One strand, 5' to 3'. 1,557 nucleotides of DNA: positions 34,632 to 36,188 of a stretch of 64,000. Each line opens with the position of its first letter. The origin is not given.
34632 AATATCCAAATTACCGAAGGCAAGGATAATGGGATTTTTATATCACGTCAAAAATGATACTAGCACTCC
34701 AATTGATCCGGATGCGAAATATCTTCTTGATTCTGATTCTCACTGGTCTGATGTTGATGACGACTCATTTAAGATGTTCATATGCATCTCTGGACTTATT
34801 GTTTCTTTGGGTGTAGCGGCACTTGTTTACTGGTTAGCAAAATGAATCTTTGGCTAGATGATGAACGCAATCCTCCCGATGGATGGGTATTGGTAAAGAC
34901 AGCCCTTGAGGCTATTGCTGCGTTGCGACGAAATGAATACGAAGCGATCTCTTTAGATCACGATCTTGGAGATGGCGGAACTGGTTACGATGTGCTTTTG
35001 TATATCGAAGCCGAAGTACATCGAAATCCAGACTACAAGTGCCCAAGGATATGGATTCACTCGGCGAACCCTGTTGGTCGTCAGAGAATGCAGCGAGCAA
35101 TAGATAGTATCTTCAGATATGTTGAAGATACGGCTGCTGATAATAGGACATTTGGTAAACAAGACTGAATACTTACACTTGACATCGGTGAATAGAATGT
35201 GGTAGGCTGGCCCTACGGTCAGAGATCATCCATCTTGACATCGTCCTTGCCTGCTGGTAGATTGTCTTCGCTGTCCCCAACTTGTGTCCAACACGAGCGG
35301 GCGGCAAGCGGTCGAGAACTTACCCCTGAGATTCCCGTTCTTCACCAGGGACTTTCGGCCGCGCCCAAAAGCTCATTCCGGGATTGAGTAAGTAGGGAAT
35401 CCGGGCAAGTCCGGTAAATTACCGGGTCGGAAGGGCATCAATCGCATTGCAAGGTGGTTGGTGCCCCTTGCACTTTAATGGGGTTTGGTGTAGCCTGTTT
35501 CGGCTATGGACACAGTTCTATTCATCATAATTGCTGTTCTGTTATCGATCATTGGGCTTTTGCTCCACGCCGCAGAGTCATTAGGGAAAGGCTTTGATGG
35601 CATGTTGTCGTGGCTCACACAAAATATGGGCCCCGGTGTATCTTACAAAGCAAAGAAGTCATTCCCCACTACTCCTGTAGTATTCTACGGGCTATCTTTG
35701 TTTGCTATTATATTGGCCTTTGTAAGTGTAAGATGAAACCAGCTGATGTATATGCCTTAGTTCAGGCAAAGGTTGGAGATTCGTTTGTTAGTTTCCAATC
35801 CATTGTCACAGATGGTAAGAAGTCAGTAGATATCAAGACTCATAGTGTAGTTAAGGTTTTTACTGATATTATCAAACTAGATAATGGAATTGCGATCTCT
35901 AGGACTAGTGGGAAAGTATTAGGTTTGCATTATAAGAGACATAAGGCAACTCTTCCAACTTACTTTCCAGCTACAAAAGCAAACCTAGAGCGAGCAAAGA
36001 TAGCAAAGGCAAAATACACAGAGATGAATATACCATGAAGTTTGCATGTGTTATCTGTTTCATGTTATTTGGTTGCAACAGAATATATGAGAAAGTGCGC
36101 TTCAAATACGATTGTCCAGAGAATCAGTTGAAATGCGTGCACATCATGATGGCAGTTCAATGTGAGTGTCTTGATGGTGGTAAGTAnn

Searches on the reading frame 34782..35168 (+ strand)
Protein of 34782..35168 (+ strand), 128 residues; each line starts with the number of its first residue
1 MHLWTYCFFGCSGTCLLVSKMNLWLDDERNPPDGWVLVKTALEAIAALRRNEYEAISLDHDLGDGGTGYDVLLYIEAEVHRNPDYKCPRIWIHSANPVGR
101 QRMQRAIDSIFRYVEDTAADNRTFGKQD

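Call 90: search_protein_families(library=pfam, proteins=[window:34782-35168:+], max_evalue=0.05)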
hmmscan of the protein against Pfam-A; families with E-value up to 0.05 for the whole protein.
window:34782-35168:+ (128 aa): 1 family
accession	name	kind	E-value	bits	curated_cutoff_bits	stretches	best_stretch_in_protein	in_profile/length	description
PF20274.4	cREC_REC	-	3.3e-29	101.8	27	1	21-108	1-87/88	Cyclic-phosphate processing Receiver domain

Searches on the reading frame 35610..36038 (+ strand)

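Call 90: search_protein_families(library=pfam, proteins=[window:35610-36038:+], max_evalue=0.05)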
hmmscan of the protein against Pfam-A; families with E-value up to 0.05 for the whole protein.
window:35610-36038:+ (142 aa): 1 family
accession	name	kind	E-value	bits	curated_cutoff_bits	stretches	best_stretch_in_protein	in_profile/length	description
PF02479.21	Herpes_IE68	-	0.033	14.2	21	1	9-54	44-89/134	Herpesvirus immediate early protein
